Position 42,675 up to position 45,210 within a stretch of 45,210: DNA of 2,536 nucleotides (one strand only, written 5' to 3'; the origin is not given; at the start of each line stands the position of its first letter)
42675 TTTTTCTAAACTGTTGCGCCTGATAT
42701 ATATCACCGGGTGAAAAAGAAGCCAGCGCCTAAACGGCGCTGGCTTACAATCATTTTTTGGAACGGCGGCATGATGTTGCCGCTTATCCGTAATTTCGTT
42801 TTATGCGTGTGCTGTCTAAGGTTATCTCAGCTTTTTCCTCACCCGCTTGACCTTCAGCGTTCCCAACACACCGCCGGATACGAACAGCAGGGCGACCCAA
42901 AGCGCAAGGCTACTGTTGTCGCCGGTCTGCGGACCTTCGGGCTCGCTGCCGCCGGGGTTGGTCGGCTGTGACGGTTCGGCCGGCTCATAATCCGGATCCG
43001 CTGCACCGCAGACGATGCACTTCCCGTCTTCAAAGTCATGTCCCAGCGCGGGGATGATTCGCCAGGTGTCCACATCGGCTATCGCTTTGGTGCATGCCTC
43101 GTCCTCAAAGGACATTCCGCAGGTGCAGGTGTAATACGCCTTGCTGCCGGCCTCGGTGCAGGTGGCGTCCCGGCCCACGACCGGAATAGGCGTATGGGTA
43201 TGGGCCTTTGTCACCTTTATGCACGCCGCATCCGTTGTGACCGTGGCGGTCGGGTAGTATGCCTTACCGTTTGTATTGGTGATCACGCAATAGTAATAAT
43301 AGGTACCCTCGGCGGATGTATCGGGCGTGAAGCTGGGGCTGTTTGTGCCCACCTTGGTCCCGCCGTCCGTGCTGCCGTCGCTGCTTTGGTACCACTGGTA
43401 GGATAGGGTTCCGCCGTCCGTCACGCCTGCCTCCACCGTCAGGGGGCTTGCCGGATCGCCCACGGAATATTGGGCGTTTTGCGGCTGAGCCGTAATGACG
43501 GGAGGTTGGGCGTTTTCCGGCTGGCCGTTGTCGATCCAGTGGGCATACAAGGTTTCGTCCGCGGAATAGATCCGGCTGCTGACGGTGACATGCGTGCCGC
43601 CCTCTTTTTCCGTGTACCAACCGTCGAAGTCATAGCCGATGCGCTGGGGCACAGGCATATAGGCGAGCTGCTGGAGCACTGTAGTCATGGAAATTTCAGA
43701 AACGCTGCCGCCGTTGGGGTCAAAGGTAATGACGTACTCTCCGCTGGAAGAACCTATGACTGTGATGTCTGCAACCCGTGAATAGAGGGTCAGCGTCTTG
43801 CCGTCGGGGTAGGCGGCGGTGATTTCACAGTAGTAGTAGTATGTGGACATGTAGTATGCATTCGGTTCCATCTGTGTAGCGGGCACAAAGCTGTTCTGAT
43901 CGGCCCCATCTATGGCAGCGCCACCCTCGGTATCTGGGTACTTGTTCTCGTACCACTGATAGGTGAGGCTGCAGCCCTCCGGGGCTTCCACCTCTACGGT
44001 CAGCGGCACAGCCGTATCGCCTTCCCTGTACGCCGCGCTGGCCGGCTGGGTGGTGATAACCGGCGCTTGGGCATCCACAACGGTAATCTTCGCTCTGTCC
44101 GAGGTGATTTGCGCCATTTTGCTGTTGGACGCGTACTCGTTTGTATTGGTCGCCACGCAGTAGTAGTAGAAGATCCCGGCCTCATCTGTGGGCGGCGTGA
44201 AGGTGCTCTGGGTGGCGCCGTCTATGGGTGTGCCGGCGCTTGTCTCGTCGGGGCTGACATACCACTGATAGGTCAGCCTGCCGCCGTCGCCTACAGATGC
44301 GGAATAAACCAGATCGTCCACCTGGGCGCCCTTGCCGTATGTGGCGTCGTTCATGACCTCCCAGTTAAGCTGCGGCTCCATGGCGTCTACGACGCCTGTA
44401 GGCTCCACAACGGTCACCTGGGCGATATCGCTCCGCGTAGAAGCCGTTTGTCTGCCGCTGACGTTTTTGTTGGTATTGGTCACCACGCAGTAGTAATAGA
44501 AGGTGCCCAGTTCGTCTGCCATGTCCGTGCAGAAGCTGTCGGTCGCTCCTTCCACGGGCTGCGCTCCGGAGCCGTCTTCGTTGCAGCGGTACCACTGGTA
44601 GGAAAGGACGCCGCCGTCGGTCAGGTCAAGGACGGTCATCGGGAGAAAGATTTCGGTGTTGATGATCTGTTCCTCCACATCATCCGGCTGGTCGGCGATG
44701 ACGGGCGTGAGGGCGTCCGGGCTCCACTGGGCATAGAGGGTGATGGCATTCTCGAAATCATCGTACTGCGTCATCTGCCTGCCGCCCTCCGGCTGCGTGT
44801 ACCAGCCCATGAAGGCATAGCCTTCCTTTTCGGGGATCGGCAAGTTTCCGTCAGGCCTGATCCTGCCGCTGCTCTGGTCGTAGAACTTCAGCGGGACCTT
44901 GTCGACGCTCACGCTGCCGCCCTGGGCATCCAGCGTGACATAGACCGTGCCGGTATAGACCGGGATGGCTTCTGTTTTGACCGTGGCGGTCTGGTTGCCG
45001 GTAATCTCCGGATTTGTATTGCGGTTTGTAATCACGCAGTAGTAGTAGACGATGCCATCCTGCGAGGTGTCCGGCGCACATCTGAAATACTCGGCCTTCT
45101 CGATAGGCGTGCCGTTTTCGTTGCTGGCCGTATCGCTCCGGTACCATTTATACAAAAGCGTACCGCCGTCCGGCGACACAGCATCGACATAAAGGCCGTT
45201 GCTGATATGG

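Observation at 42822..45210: Giant sortase-substrate surface protein: Ig-like repeats, Listeria-Bacteroides repeats and a Cys-rich C-terminal module with a non-canonical xPQTG sorting signal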

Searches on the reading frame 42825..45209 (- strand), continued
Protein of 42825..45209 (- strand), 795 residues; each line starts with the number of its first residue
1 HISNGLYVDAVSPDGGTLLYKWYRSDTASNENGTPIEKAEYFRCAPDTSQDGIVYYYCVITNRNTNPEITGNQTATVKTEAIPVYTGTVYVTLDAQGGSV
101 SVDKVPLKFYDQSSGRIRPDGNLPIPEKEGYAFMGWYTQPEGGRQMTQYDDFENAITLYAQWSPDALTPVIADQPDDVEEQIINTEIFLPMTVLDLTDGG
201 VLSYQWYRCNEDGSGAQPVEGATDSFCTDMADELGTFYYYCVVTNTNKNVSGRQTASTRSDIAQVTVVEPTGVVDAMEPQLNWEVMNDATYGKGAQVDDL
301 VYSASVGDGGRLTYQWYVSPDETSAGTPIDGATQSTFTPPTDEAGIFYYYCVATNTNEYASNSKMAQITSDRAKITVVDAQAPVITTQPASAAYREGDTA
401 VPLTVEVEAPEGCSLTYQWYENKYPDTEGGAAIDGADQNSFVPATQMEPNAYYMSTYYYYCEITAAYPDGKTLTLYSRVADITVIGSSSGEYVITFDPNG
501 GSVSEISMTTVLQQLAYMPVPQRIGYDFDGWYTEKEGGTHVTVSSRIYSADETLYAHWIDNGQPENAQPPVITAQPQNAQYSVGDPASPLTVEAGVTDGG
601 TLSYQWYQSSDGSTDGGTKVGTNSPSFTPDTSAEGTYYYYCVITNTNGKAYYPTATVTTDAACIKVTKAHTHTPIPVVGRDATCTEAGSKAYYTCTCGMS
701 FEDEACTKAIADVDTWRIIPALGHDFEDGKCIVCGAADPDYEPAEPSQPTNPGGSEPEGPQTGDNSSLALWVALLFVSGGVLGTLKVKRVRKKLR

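Call 73: search_solved_structures(query=L010:4268-9700:+, max_evalue=0.01)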
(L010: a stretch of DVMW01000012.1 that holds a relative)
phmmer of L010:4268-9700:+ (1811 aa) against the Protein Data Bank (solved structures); distinct sequences matched with E-value up to 0.01: 15.
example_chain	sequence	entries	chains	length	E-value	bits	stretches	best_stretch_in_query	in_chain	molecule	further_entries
5nrk_B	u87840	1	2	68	1.8e-07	32.3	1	35-94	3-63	DocCel5: Type I dockerin repeat domain from A. cellulolyticus family 5 endoglucanase WP_01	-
8x39_A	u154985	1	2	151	9.1e-07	29.9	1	33-94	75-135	Serine protease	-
8x3a_A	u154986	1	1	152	9.3e-07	29.9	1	33-94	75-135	Serine protease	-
5nrm_B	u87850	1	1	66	4.4e-06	27.6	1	35-94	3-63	DocCel5: Type I dockerin repeat domain from A. cellulolyticus family 5 endoglucanase WP_01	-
4uyq_B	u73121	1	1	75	1.3e-05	26.1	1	33-96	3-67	Cellulosomal scaffoldin adaptor protein B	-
5lxv_B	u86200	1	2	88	4.3e-05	24.3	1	28-92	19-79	Carbohydrate-binding protein WP_009985128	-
2vn6_B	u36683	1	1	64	8.3e-05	23.4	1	32-95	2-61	ENDOGLUCANASE A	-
2vn5_B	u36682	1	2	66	0.0001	23.1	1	32-95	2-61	ENDOGLUCANASE A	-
4uyp_B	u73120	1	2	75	0.00029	21.6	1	33-96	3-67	Cellulosomal scaffoldin adaptor protein B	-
4cj0_A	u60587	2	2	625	0.00076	20.2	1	29-92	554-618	ENDOGLUCANASE D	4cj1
1clc_A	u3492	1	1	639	0.00078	20.2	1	29-92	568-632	ENDOGLUCANASE CELD; EC: 3.2.1.4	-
3ul4_B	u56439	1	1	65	0.002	18.9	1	32-94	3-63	Cellulosome enzyme, dockerin type I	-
1daq_A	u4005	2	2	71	0.0036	18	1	32-94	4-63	ENDOGLUCANASE SS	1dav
2mte_A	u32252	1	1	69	0.0036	18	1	33-94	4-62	Cellulose 1,4-beta-cellobiosidase (reducing end) CelS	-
6kg9_A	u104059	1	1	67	0.0058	17.3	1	31-87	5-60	And cellulose-binding endoglucanase family 9 CelL ortholog dockerin domain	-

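Call 74: search_protein_families(library=ncbifam, proteins=[L010:4268-13504:+], max_evalue=0.01)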
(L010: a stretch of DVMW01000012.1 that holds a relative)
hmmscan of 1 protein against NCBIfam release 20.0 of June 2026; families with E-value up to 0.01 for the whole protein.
L010:4268-13504:+ (3079 aa): 4 families
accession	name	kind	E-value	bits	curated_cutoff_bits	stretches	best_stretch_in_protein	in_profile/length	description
TIGR02543.1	List_Bact_rpt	repeat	1.7e-19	69.9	20.95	3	2660-2700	1-43/44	TIGR02543 family repeat protein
NF033188.1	internalin_H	exception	1.1e-16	60.6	1050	3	1384-1440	357-413/548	InlH/InlC2 family class 1 internalin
NF033189.1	internalin_A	exception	3e-12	45.7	1600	1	1391-1442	586-637/799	class 1 internalin InlA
NF052328.1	NeuramTDE0471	equivalog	1.2e-11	44.1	900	0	2663-2703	82-122/538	neuraminidase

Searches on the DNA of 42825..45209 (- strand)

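Call 72: search_rna_families(sources=[L010, L008, window], threshold=gathering)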
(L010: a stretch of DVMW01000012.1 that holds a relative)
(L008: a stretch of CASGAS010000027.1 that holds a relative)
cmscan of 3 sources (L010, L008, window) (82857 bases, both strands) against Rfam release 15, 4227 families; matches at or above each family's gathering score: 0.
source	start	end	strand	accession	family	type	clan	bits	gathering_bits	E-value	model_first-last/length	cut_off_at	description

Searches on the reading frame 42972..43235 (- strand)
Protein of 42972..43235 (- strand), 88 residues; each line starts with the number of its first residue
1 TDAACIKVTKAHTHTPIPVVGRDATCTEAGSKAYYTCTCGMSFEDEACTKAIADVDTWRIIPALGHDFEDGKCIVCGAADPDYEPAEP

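Call 27: search_solved_structures(query=window:42972-43235:-, max_evalue=10, show_alignments=1)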
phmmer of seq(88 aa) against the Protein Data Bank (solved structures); distinct sequences matched with E-value up to 10: 4.
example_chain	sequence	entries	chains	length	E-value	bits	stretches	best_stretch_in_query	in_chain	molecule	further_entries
9qa6_A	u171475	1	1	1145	0.00016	25.2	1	10-67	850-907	IgA protease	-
5v3g_D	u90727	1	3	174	0.54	13.8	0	27-47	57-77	PR domain zinc finger protein 9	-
2i13_A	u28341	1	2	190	0.59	13.7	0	27-46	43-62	Aart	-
5egb_A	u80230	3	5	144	1.2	12.8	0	27-47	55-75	Histone-lysine N-methyltransferase PRDM9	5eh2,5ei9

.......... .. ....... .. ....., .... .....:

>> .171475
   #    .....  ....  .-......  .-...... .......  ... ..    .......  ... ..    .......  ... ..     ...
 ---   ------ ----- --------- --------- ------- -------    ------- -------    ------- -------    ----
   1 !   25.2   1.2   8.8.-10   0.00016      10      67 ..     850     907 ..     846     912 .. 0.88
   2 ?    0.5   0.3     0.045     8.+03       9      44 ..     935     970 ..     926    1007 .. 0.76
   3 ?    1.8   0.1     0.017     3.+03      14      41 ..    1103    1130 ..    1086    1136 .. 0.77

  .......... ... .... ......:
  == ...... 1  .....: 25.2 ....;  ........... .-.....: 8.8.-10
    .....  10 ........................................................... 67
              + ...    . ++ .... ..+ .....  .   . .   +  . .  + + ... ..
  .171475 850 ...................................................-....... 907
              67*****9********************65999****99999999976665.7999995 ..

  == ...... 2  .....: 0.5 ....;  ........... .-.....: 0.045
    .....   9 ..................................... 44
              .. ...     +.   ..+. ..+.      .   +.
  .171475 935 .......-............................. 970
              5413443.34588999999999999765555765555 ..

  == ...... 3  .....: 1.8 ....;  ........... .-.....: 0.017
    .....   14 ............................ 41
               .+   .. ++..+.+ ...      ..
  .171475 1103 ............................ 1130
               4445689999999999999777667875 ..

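Call 42: predict_structure(alignment_id=A1)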
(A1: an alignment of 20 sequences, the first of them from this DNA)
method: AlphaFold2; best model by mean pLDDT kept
length: 88 residues; sequences in the alignment: 20
mean_pLDDT: 88.9   pTM: 0.69
mean pLDDT of the five models: 88.9, 88.5, 87.4, 87.1, 87.1
residues with pLDDT >= 90: 69; 70-90: 8; 50-70: 4; < 50: 7
segments of 3 or more residues with pLDDT < 50: 1-3, 5-8
pLDDT, mean of each block of 10 residues (from residue 1): 48 91 97 96 96 97 96 95 82
secondary structure, 60 per line:
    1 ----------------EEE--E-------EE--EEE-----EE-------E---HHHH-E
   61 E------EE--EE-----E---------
elements in order: E17-19 E34-36 H55-58

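Call 48: fold_search(model_id=the predicted structure, library=pdb)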
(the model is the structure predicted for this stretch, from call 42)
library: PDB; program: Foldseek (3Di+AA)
matches with E <= 10: 5; with E <= 0.001: 0
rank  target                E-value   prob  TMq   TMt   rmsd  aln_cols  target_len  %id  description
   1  8yt8_D                4.1e+00  0.01  0.13  0.06  17.3        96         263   14  Cryo-EM structure of the dystrophin glycoprotein complex (released 2024-12-11)
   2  4poi_A                8.0e+00  0.02  0.19  0.16   6.8        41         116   20  Crystal structure of a putative periplasmic protein (BACCAC_02096) from Bacteroides caccae ATCC 43185 at 2.30 A resolu (released 2014-03-12)
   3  7fdp_B                8.0e+00  0.02  0.18  0.05  12.0        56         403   16  Crystal structure of PirB insecticidal protein from Photorhabdus akhurstii (released 2022-07-20)
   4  9eh2_x                8.5e+00  0.02  0.15  0.03  12.7        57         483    9  RNA polymerase II-DSIF-SPT6-PAF1c-TFIIS-IWS1-SETD2-FACT nucleosome upstream (released 2024-12-18)
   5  6vat_F                9.6e+00  0.01  0.16  0.06  12.7        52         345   13  Structure of the periplasmic domain of YejM from Salmonella typhimurium (released 2020-08-26)

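Call 56: search_protein_representatives(alignment_id=A1)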
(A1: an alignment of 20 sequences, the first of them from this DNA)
Query: 20 sequences, 62 profile positions. Proteins with E-value up to 0.001 (for the whole library): 24720; up to 1e-10: 12966; up to 1e-30: 3185. The best 150 are listed.
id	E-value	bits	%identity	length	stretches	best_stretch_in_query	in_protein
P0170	0.0e+00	1599.6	-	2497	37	3-60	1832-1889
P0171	0.0e+00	1349.7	-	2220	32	2-57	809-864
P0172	0.0e+00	1189.0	-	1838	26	4-59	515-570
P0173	0.0e+00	1090.1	-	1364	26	2-59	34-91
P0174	6.7e-272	893.9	-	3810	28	3-59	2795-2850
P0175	4.4e-271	891.3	-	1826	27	3-59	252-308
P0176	2.4e-259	853.7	-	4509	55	7-60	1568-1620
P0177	1.1e-251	829.2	-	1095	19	4-58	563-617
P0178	9.7e-243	800.5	-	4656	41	3-59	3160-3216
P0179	1.4e-242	800.1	-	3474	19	4-58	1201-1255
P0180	2.5e-242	799.2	-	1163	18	4-60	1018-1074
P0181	1.2e-241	797.1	-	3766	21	4-60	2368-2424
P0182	1.6e-239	790.3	-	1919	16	3-59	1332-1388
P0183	2.0e-234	773.9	-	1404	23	8-57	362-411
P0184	5.6e-233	769.3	-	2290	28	2-58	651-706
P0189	1.4e-204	678.3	-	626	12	5-59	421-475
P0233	3.0e-146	491.5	-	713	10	5-60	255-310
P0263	6.3e-131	442.4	-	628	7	2-60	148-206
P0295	5.2e-118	401.1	-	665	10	2-60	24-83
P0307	1.7e-113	386.6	-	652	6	2-58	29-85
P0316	5.3e-112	381.8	-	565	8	3-60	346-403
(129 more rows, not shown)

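Call 58: search_protein_families(library=pfam, proteins=[P0189, P0233, P0263, P0307, P0316, P0295], max_evalue=0.01)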
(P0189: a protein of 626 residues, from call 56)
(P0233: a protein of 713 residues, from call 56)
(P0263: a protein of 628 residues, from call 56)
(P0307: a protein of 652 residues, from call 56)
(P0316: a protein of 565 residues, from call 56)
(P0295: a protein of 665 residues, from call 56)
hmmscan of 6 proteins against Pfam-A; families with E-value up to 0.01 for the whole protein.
P0189 (626 aa): 12 families
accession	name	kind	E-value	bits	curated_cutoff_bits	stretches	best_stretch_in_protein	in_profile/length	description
PF23145.1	Zf_2nd_IFT121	-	4.9e-12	45.8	25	0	440-451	15-26/45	IFT121, second zinc finger domain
PF23104.1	Zf-C2H2_ZNF451_6th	-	4.1e-09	36.8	27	0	240-254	4-18/25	Sixth Zinc fingers C2H2 type, ZNF451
PF23674.1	RYYR-CCHC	-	1.8e-08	34.6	27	0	331-352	31-52/79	RYYR-CCHC domain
PF00407.25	Bet_v_1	-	2.9e-06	27.7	22.4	0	360-397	26-63/151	Pathogenesis-related protein Bet v 1 family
PF25095.1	C2H2-zf_KIN17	-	2.8e-05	24.7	27.7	0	136-150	3-17/30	KIN17 C2H2-type zinc finger domain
PF25185.1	Tad3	-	0.00021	21.5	27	0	23-61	75-110/119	Type I Thoeris inhibitor Tad3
PF00412.28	LIM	-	0.00074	20.2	22.9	0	81-98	23-40/58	LIM domain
PF13912.12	zf-C2H2_6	-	0.0011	19.3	25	0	137-146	3-12/27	C2H2-type zinc finger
PF21464.2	flgE_D3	-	0.0014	18.9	27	0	422-445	28-51/179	Flagellar hook protein FlgE, D3 domain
PF07754.17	HVO_2753_ZBP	-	0.0016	18.6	33.2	0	329-348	17-36/46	Small zinc finger protein HVO_2753-like, Zn-binding pocket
PF14478.12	DUF4430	-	0.0036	18.2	23.8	0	437-467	37-67/72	Domain of unknown function (DUF4430)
PF13894.12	zf-C2H2_4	-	0.0046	18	27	0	86-96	2-12/24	C2H2-type zinc finger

P0233 (713 aa): 9 families
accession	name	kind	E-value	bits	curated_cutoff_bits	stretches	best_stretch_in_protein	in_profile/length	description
PF18439.7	zf_UBZ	-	8.7e-17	60.9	25.6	0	325-340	1-16/32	Ubiquitin-Binding Zinc Finger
PF00096.32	zf-C2H2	-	3.3e-10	40.3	25.2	0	123-135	1-13/23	Zinc finger, C2H2 type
PF13894.12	zf-C2H2_4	-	2.7e-05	24.9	27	0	378-390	1-13/24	C2H2-type zinc finger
PF02148.25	zf-UBP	-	7.8e-05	23.3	22.7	0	471-517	1-45/63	Zn-finger in ubiquitin-hydrolases and other protein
PF08790.17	zf-LYAR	-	0.0001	22.5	20.7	0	174-187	1-14/28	LYAR-type C2HC zinc finger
PF01286.23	XPA_N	-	0.0015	19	27.1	0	124-134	3-13/32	XPA protein N-terminal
PF13248.11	Zn_ribbon_3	-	0.0021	17.9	27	0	275-287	2-14/26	zinc-ribbon domain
PF21423.2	AhtL-like_1st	-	0.0024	17.9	27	0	139-156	21-38/55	Pyrogallol hydroxytransferase large subunit-like, domain 1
PF23447.1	DUF7128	-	0.0039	17.5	25.7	0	318-347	4-33/44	Domain of unknown function (DUF7128)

P0263 (628 aa): 15 families
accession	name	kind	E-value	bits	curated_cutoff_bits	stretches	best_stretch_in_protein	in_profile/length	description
PF19127.6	Choline_bind_3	-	3.3e-42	142.6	27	4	549-587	2-42/47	Choline-binding repeat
PF01473.26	Choline_bind_1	-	3.7e-41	137.8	20.5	6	589-607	1-19/19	Putative cell wall binding repeat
PF00096.32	zf-C2H2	-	6.6e-10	39.3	25.2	0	317-329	2-14/23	Zinc finger, C2H2 type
PF18439.7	zf_UBZ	-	6.8e-09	35.7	25.6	0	26-39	1-14/32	Ubiquitin-Binding Zinc Finger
PF25185.1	Tad3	-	5.3e-08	33.1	27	0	296-345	63-112/119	Type I Thoeris inhibitor Tad3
PF23674.1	RYYR-CCHC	-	7.3e-06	26.3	27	0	306-339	30-59/79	RYYR-CCHC domain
PF20097.4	DUF6487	-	1.1e-05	26.2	24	0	19-39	44-64/67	Domain of unknown function (DUF6487)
PF02148.25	zf-UBP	-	2.2e-05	25.1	22.7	0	19-62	1-32/63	Zn-finger in ubiquitin-hydrolases and other protein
PF24292.1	DUF7479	-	0.00033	21.1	27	0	73-88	25-40/60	Domain of unknown function (DUF7479)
PF13894.12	zf-C2H2_4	-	0.00042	21.2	27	0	316-328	1-13/24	C2H2-type zinc finger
PF01927.22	Mut7-C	-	0.0015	19.1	23.3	0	299-325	107-133/146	Mut7-C RNAse domain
PF03250.19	Tropomodulin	-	0.002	18.5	23.3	0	47-123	53-125/142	Tropomodulin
PF23310.1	TPR_27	-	0.0033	17.5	27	0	254-279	20-45/110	Plant tetratrico peptide repeats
PF23145.1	Zf_2nd_IFT121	-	0.0038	17.3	25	0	364-380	14-30/45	IFT121, second zinc finger domain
PF00641.23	Zn_ribbon_RanBP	-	0.0044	16.7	27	0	77-86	3-12/30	Zn-finger in Ran binding protein and others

P0307 (652 aa): 9 families
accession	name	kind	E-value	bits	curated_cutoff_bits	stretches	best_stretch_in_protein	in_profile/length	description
PF18439.7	zf_UBZ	-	1.5e-09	37.8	25.6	0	205-217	2-14/32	Ubiquitin-Binding Zinc Finger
PF19553.4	DUF6076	-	3e-06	27.5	23.5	0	206-222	52-68/168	Family of unknown function (DUF6076)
PF10142.15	PhoPQ_related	-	0.00012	21.3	20.3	0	305-346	272-310/367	PhoPQ-activated pathogenicity-related protein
PF17772.7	zf-MYST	-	0.00014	21.9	28.8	0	154-167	32-45/55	MYST family zinc finger domain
PF08209.17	Sgf11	-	0.0002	21.3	26.4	0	152-163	2-13/33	Sgf11 (transcriptional regulation protein)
PF00096.32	zf-C2H2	-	0.00035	21.3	25.2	0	53-64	1-12/23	Zinc finger, C2H2 type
PF13248.11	Zn_ribbon_3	-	0.00072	19.4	27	0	205-218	2-15/26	zinc-ribbon domain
PF20097.4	DUF6487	-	0.0031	18.3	24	0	152-166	50-64/67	Domain of unknown function (DUF6487)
PF13894.12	zf-C2H2_4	-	0.0077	17.3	27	0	206-217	1-12/24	C2H2-type zinc finger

P0316 (565 aa): 2 families
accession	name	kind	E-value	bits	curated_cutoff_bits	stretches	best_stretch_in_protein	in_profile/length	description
PF13912.12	zf-C2H2_6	-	1.3e-05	25.4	25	0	58-68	1-11/27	C2H2-type zinc finger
PF23104.1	Zf-C2H2_ZNF451_6th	-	0.00056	20.4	27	0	61-72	4-15/25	Sixth Zinc fingers C2H2 type, ZNF451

P0295 (665 aa): 1 family
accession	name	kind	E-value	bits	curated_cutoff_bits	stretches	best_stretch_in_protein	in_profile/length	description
PF23674.1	RYYR-CCHC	-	1.2e-11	44.8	27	0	182-206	30-54/79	RYYR-CCHC domain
